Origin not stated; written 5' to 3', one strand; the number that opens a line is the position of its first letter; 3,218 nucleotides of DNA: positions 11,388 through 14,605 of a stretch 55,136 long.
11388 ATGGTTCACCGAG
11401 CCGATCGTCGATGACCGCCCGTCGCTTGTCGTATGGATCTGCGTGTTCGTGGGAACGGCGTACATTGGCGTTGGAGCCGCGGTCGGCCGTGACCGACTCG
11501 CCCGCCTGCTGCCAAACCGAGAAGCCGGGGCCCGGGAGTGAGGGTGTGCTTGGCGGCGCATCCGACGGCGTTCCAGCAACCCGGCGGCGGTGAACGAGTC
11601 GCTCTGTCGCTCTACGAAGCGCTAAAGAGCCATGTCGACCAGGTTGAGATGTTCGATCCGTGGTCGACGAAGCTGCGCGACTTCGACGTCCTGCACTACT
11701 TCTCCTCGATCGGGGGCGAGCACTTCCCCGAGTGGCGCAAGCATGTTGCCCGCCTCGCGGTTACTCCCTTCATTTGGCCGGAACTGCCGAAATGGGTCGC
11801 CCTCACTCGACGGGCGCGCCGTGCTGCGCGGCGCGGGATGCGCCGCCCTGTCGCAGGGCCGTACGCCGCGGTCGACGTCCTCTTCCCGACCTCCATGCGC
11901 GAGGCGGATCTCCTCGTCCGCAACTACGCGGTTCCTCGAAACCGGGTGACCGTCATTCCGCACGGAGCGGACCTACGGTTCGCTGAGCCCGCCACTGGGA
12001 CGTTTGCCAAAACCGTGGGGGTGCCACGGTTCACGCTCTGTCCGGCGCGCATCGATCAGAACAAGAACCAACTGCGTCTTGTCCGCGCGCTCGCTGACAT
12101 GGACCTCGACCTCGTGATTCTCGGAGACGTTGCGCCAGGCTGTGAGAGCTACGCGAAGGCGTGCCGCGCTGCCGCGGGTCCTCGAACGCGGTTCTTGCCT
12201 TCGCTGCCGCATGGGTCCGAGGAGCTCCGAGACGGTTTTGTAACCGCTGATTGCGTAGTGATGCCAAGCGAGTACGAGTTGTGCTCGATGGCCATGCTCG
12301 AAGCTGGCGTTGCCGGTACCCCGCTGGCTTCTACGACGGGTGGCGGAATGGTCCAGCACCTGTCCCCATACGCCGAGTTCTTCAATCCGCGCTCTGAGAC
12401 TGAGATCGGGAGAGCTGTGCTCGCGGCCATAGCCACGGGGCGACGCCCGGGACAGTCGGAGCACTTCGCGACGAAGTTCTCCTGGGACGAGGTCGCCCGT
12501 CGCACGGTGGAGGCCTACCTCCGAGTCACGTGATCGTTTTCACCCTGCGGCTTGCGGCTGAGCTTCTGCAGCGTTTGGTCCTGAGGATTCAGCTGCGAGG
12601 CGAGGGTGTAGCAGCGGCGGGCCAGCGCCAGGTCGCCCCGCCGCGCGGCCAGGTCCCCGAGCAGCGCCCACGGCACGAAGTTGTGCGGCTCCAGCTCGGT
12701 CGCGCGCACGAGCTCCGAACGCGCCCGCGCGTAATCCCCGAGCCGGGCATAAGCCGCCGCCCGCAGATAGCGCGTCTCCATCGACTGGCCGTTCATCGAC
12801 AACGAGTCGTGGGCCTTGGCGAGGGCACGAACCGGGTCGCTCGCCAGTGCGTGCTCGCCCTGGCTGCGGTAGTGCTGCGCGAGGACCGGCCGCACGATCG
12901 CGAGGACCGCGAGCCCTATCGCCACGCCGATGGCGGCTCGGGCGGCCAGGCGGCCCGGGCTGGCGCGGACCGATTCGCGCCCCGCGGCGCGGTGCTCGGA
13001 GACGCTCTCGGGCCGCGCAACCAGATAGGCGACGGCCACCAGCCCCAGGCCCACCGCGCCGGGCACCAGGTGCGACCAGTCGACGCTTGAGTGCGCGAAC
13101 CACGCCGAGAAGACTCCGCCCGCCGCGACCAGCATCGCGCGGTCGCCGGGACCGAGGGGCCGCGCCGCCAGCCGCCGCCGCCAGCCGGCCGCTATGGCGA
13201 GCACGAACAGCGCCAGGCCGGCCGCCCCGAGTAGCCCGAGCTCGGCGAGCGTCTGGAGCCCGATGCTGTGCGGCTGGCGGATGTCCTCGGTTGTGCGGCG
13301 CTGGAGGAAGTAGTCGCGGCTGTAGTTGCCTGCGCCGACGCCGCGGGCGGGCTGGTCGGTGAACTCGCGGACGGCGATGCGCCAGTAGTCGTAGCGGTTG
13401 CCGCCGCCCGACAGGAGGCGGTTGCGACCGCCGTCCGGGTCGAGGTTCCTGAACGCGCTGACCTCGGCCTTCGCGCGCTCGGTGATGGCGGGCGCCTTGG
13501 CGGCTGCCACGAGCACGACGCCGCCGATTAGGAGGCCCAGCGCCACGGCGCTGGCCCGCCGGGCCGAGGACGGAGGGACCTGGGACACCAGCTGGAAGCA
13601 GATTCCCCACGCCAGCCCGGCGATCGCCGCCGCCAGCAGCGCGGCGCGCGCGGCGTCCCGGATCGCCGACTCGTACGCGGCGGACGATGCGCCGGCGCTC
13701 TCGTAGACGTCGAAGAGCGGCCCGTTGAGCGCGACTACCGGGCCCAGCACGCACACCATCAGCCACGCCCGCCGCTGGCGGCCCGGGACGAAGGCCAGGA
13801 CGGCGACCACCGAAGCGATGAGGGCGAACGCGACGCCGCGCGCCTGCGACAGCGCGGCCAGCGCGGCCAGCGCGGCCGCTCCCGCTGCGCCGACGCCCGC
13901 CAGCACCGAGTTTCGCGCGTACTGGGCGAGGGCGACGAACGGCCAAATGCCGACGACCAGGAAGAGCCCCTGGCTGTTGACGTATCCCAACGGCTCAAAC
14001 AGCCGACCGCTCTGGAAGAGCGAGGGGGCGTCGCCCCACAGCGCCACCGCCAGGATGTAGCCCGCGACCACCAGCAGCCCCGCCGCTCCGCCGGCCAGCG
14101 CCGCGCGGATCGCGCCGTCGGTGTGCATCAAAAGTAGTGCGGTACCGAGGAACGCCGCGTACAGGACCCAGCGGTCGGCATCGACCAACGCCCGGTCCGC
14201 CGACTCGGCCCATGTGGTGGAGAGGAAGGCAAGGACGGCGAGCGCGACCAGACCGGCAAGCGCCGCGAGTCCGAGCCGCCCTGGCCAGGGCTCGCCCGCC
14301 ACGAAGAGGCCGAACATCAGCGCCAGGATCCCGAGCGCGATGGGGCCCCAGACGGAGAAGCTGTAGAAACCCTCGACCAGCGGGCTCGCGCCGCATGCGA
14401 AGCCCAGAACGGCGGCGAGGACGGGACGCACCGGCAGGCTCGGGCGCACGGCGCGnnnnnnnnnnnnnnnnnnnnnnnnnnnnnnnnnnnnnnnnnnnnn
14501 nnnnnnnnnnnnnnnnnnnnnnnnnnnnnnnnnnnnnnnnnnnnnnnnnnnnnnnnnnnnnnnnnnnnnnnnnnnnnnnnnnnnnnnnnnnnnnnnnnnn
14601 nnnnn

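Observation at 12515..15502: First-step and last-step enzymes of a lipid-linked glycan pathway fused in one 995-aa protein with TPR repeats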

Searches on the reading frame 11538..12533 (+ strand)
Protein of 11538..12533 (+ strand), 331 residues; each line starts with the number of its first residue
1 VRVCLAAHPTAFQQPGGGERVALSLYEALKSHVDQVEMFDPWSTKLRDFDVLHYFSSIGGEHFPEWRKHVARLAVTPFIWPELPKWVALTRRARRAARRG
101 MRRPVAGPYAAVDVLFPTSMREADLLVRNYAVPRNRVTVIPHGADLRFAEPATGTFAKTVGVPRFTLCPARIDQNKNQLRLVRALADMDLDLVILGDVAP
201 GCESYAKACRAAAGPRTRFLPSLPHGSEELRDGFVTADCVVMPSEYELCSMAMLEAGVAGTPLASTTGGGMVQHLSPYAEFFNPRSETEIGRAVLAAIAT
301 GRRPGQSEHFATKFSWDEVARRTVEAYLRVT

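Call 11: search_protein_families(library=pfam, proteins=[window:11538-12533:+], max_evalue=0.001)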
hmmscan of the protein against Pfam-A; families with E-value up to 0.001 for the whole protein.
window:11538-12533:+ (331 aa): 3 families
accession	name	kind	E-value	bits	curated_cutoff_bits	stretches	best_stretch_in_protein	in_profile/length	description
PF13692.12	Glyco_trans_1_4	-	1.7e-09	38.5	27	1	167-294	5-136/142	Glycosyl transferases group 1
PF00534.26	Glycos_transf_1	-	2e-09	37.7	26.4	1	164-296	16-154/172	Glycosyl transferases group 1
PF13439.12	Glyco_transf_4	-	6.3e-08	33.3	28.5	1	48-147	72-169/170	Glycosyltransferase Family 4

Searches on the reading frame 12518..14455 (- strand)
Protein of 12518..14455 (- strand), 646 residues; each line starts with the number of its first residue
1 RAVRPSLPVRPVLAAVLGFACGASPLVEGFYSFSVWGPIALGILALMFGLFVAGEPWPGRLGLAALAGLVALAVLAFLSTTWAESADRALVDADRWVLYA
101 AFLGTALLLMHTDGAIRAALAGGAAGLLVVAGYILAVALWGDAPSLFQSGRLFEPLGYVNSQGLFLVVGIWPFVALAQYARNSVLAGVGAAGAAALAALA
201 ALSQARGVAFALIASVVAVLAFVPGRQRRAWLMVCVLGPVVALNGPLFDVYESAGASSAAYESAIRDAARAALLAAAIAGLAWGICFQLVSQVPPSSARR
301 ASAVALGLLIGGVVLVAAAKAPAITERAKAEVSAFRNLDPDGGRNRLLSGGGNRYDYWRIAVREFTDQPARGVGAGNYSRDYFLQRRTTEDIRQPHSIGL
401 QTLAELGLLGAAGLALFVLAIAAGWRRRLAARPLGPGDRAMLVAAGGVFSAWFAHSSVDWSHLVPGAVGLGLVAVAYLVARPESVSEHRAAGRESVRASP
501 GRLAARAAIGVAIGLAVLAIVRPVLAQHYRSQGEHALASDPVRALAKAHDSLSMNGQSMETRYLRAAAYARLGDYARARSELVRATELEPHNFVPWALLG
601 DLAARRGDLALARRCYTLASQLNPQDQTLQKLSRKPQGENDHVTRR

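Call 44: search_solved_structures(query=window:12863-14455:-, max_evalue=10, show_alignments=3)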
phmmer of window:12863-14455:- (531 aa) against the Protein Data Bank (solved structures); distinct sequences matched with E-value up to 10: 0.

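Call 47: predict_structure(alignment_id=A2)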
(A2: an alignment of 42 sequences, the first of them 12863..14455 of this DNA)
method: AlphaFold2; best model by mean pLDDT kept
length: 531 residues; sequences in the alignment: 42
mean_pLDDT: 84.1   pTM: 0.89
mean pLDDT of the five models: 84.1, 84.0, 83.5, 81.3, 80.2
residues with pLDDT >= 90: 235; 70-90: 224; 50-70: 58; < 50: 14
segments of 3 or more residues with pLDDT < 50: 1-6, 488-490, 492-496
pLDDT, mean of each block of 10 residues (from residue 1): 51 87 79 68 73 73 94 92 84 85 85 89 96 97 91 89 93 97 96 97 90 95 91 94 90 78 95 97 93 83 83 83 83 80 67 80 90 77 55 70 92 97 94 88 97 90 82 94 57 54 71 77 77 69
secondary structure, 60 per line:
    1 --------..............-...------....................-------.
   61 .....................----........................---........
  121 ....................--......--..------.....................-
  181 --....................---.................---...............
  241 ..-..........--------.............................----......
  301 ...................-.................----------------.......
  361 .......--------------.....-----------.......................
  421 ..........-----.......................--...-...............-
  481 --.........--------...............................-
elements in order: H9-22 H33-52 H60-81 H86-109 H113-140 H143-146 H159-179 H183-202 H206-222 H226-242 H244-253 H262-290 H295-319 H321-337 H354-367 H382-386 H398-430 H436-458 H465-479 H483-491 H500-530

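Call 51: fold_search(model_id=the predicted structure, library=pdb)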
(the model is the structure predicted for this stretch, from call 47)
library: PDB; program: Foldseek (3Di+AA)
matches with E <= 10: 281; with E <= 0.001: 1
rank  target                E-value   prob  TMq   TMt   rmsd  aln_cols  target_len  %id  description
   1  7tpg_B                4.5e-05  1.00  0.45  0.57  10.9       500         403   14  Single-Particle Cryo-EM Structure of the WaaL O-antigen ligase in its ligand bound state (released 2022-04-06)
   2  8b21_A                8.0e-02  0.09  0.11  0.09  26.4       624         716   13  Time-resolved structure of K+-dependent Na+-PPase from Thermotoga maritima 0-60-seconds post reaction initiation with  (released 2024-01-17)
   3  8b24_B                8.4e-02  0.09  0.10  0.08  25.9       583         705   11  Time-resolved structure of K+-dependent Na+-PPase from Thermotoga maritima 3600-seconds post reaction initiation with  (released 2024-01-17)
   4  9g8j_D                1.1e-01  0.11  0.12  0.10  25.0       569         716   13  Structure of K+-dependent Na+-PPase from Thermotoga maritima in complex with zoledronate (released 2025-06-04)
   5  8b71_A                1.1e-01  0.18  0.14  0.14  23.5       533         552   14  Upright KimA dimer with bound c-di-AMP from B. subtilis (released 2023-01-18)
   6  8b21_B                1.3e-01  0.08  0.11  0.10  25.6       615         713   14  Time-resolved structure of K+-dependent Na+-PPase from Thermotoga maritima 0-60-seconds post reaction initiation with  (released 2024-01-17)
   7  8w20_A                1.6e-01  0.08  0.09  0.07  56.0       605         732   14  Umb1 umbrella toxin particle (released 2024-04-17)
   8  8wlk                  1.7e-01  0.14  0.11  0.14  22.2       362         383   14  Cryo-EM structure of human VMAT2 in presence of Tetrabenazine, determined in an outward-facing conformation (released 2024-06-12)
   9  9g8k_B                2.6e-01  0.08  0.11  0.10  25.7       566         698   14  Structure of K+-dependent Na+-PPase from Thermotoga maritima in complex with Ca2+ and Etidronate (released 2025-06-04)
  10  8s4u_A                2.9e-01  0.18  0.13  0.17  20.9       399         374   13  Cryo-EM structure of apo human SLC19A3 in outward-open state (released 2024-10-02)
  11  9g8k_A                3.2e-01  0.08  0.12  0.10  24.3       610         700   11  Structure of K+-dependent Na+-PPase from Thermotoga maritima in complex with Ca2+ and Etidronate (released 2025-06-04)
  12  4doj_C                3.3e-01  0.06  0.11  0.11  26.2       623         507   12  Crystal structure of BetP in outward-facing conformation (released 2012-06-06)
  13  6qxa_B                3.6e-01  0.06  0.11  0.09  27.9       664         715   13  Structure of membrane bound pyrophosphatase from Thermotoga maritima in complex with imidodiphosphate and N-[(2-amino- (released 2019-04-10)
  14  8wlm                  3.7e-01  0.20  0.14  0.18  22.6       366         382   14  Cryo-EM structure of human VMAT2 in presence of 5-HT, determined in an outward-facing conformation (released 2024-06-12)
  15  8ex4                  3.7e-01  0.11  0.13  0.15  19.4       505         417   12  Human S1P transporter Spns2 in an inward-facing open conformation (state 1) (released 2023-05-31)
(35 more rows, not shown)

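Call 54: search_solved_structures(query=A3, max_evalue=10, show_alignments=3)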
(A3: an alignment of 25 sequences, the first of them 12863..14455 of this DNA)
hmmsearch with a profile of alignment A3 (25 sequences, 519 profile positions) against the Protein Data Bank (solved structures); distinct sequences matched with E-value up to 10: 0.

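Call 85: search_protein_representatives(protein=window:12518-14455:-)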
Query: 646 residues. Proteins with E-value up to 0.001 (for the whole library): 5746; up to 1e-10: 3020; up to 1e-30: 618. The best 150 are listed.
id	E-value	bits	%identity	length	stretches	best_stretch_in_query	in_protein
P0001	0.0e+00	1366.6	100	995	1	1-646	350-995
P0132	7.2e-164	563.2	50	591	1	44-637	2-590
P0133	1.3e-147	509.5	47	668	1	12-637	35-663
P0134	3.3e-140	485.0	47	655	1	11-637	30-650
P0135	5.0e-140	484.4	46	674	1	10-633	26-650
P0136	7.1e-139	480.6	47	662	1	10-637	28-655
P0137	5.3e-137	474.5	46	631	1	10-635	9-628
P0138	2.0e-136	472.6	46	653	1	14-637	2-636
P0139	3.6e-136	471.7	46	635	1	12-635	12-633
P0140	6.5e-135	467.5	48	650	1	11-636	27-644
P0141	1.1e-133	463.5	44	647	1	8-637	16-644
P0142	1.8e-133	462.8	44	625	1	13-636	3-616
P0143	2.0e-132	459.3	46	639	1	16-635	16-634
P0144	3.1e-129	448.8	46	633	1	16-638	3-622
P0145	2.0e-128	446.1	44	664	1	9-638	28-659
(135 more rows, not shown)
